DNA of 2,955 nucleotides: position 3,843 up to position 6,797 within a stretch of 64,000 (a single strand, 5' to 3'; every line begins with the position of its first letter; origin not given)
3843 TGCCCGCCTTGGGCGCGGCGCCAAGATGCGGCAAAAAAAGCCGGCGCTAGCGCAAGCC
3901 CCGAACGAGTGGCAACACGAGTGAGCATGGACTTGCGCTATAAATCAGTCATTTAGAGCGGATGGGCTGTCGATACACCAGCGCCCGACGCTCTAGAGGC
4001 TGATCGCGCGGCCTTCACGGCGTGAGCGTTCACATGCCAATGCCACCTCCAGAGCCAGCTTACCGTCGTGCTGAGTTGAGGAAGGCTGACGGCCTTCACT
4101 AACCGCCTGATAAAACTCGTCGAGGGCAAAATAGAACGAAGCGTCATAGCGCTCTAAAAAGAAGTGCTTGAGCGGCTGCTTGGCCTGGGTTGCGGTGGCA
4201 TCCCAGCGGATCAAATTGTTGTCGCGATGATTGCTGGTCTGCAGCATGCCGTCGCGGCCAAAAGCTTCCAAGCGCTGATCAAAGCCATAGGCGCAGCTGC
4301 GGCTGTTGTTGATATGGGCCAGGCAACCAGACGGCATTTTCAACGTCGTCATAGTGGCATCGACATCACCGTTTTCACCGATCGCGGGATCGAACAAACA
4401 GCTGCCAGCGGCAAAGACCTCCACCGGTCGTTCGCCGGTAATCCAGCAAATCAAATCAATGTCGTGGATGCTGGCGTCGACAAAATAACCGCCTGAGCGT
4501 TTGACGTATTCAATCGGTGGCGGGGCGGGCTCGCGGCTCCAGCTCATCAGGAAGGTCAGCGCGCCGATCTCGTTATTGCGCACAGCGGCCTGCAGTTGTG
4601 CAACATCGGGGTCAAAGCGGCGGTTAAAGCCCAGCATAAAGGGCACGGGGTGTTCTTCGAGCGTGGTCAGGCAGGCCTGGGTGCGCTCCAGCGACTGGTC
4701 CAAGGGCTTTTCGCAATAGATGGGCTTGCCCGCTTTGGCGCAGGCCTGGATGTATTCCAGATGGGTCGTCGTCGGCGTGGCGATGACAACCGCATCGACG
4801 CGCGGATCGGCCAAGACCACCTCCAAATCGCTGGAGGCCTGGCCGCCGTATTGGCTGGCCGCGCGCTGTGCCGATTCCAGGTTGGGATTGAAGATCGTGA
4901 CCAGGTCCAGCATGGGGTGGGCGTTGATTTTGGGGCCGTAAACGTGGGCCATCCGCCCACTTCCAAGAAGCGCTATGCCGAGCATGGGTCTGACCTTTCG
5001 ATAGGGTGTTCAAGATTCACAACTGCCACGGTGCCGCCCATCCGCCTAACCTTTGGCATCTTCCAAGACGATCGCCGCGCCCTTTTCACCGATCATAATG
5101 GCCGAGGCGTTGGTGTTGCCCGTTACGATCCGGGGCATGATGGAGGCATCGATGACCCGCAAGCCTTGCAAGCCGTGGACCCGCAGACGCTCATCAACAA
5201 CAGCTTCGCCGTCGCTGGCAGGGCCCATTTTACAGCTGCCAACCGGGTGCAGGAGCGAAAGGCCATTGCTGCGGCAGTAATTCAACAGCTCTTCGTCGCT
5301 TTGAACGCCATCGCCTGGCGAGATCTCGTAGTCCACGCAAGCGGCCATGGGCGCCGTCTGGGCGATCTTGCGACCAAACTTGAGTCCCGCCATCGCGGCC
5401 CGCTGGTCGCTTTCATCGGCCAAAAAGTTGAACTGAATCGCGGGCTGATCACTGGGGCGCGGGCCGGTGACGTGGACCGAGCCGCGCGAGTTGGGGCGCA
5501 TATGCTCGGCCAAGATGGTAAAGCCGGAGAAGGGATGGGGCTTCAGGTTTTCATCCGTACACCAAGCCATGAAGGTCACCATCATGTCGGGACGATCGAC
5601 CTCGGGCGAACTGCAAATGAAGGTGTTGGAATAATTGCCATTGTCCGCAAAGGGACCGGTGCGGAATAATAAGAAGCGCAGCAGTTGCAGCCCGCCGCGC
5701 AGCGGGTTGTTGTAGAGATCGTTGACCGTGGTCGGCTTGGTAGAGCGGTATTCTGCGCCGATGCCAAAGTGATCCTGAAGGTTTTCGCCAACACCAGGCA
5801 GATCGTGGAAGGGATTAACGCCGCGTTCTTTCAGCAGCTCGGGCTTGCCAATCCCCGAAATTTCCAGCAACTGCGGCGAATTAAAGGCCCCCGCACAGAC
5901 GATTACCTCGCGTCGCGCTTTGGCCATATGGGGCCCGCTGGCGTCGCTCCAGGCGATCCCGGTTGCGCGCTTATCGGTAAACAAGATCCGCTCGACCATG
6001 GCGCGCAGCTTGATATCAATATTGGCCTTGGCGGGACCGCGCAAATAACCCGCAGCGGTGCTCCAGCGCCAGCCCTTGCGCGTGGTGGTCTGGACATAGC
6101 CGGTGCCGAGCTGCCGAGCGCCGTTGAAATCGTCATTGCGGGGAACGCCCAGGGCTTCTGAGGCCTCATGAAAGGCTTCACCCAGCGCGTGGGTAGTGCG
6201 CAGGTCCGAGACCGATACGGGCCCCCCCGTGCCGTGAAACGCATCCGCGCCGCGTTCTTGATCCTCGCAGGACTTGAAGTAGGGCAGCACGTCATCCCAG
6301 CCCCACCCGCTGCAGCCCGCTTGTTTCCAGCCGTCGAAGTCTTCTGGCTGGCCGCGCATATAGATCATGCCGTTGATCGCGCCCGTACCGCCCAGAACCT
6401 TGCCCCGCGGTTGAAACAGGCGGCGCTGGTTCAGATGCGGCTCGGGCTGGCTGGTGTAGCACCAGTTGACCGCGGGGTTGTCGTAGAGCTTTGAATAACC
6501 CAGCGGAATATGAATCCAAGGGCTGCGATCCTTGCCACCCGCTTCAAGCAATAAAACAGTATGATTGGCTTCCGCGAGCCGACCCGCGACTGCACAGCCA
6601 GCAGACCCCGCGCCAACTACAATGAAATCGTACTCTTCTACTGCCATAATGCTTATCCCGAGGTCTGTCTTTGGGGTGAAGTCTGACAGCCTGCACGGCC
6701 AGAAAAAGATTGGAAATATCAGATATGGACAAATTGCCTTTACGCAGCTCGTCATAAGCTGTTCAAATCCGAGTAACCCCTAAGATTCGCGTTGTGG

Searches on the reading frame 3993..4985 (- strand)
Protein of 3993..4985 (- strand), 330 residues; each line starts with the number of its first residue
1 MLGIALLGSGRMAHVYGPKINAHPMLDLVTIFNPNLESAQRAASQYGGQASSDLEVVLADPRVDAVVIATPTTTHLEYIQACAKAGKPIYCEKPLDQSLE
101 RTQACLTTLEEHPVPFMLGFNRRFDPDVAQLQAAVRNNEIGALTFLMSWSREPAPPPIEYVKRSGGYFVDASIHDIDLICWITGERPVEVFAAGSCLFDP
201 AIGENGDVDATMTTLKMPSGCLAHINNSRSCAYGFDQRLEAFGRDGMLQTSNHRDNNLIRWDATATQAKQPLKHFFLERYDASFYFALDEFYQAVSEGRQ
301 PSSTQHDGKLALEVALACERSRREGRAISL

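Call 34: search_protein_families(library=ncbifam, proteins=[window:3993-4985:-], max_evalue=0.00001)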
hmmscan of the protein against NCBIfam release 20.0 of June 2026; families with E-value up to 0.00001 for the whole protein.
window:3993-4985:- (330 aa): 9 families
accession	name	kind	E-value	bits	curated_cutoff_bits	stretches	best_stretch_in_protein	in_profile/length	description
TIGR04380.1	myo_inos_iolG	equivalog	5.5e-108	360.7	355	1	1-328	1-329/330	inositol 2-dehydrogenase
NF040723.1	UDP-GlcNAcDh_Arch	equivalog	3.1e-26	92.6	450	1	5-321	4-300/302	UDP-N-acetylglucosamine 3-dehydrogenase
NF052679.1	InsChiInosDhIolG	equivalog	5.6e-25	88.1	540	1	28-327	30-324/343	bifunctional inositol 2-dehydrogenase/D-chiro-inositol 1-dehydrogenase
NF052479.1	LevoglcsnDh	equivalog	7e-20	71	650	1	4-186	6-205/386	levoglucosan dehydrogenase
NF041392.1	XylDh_Gfo6_Halo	equivalog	3.2e-17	62.3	350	1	26-144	42-164/350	D-xylose 1-dehydrogenase Gfo6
NF008607.0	PRK11579.1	subfamily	5.4e-12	45.4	330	1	5-148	8-150/346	oxidoreductase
NF058563.1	BT_2159_fam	equivalog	1.3e-11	44.1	650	1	4-184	3-184/350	disaccharide 3-dehydrogenase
NF007574.0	PRK10206.1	equivalog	7.2e-10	38.4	352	1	28-180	31-184/345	oxidoreductase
NF058561.1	BT_2158_fam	equivalog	4.5e-08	32.1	750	1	62-153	96-187/487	glycoside 3-dehydrogenase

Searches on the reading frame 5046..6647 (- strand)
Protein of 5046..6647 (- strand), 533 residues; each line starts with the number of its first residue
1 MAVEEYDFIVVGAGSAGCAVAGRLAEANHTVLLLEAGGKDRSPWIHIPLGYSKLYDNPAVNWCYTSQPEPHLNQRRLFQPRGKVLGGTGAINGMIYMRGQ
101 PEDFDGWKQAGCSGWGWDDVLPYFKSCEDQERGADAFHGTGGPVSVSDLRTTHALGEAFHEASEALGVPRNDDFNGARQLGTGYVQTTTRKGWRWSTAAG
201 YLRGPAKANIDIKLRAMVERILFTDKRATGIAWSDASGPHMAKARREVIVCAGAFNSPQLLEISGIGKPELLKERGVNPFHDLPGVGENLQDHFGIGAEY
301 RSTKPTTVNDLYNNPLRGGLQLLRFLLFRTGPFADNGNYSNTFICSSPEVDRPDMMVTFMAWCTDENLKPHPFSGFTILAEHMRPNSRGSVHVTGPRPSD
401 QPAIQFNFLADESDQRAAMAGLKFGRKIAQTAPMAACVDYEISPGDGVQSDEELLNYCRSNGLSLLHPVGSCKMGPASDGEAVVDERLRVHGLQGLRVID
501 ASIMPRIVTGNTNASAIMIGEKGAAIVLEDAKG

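Call 34: search_protein_families(library=ncbifam, proteins=[window:5046-6647:-], max_evalue=0.00001)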
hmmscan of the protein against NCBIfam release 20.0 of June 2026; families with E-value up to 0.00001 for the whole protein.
window:5046-6647:- (533 aa): 7 families
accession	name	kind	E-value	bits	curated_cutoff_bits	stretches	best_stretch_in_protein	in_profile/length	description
NF002550.0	PRK02106.1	subfamily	1e-170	569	605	1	3-529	3-535/563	choline dehydrogenase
TIGR01810.1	betA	equivalog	9.3e-146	486.6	732.1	1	7-528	1-527/532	choline dehydrogenase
TIGR03970.1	mycofact_MftG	equivalog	4e-88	296.5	387.45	2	7-310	2-308/487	mycofactocin dehydrogenase MftG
TIGR04542.1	GMC_mycofac_2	equivalog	5.3e-31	108.1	400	1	7-268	1-239/425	mycofactocin system GMC family oxidoreductase MftG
NF038210.1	GMC_mycofac_3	equivalog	1.1e-18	67.3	300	1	9-109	2-94/418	mycofactocin system GMC family oxidoreductase MftG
TIGR02032.1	GG-red-SF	subfamily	1.7e-06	28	158.8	1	6-37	1-32/297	geranylgeranyl reductase family protein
NF005882.1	PRK07843.1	equivalog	4e-06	25.5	788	0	197-257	204-264/547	3-oxosteroid 1-dehydrogenase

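Call 62: search_solved_structures(query=window:5046-6647:-, max_evalue=1e-30)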
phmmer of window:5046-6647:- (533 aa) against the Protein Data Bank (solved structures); distinct sequences matched with E-value up to 1e-30: 45.
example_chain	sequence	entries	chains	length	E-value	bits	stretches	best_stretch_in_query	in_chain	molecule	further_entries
9lq0_A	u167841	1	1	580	1.7e-109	370.3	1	4-524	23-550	Oxygen-dependent choline dehydrogenase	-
8b7s_A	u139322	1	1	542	2e-109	370.1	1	3-532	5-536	Chloramphenicol-inactivating oxidoreductase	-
8rpg_A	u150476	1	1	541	1.1e-91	311.5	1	5-527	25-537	Alcohol oxidase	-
8rpf_A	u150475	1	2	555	4.4e-79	269.9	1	4-530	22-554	alcohol oxidase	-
7av4_AAA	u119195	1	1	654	9.7e-76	258.9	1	2-528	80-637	Fatty acid photodecarboxylase, chloroplastic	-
6zh7_A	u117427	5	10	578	1.1e-75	258.7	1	3-528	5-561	Fatty acid photodecarboxylase, chloroplastic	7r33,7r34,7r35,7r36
6ys2_AAA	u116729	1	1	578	1.1e-75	258.6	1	2-528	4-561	Fatty acid Photodecarboxylase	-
6ys1_AAA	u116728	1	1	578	1.4e-75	258.4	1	2-528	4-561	Fatty acid Photodecarboxylase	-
6yru_AAA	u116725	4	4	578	1.4e-75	258.4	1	2-528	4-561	Fatty acid Photodecarboxylase | Fatty acid photodecarboxylase, chloroplastic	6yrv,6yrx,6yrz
5ncc_A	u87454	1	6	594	1.6e-75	258.2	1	2-528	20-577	Fatty acid Photodecarboxylase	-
9ugm_A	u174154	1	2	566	4e-74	253.5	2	5-305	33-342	FAD containing choline oxidase mutant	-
2jbv_A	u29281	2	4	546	4.9e-70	240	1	4-305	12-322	CHOLINE OXIDASE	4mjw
3nne_A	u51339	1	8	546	5.1e-70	240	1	4-305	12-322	Choline oxidase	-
3ljp_A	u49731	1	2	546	9.8e-70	239.1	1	4-305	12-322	Choline oxidase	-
3t37_A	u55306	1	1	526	1.5e-64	221.9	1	6-522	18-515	Probable dehydrogenase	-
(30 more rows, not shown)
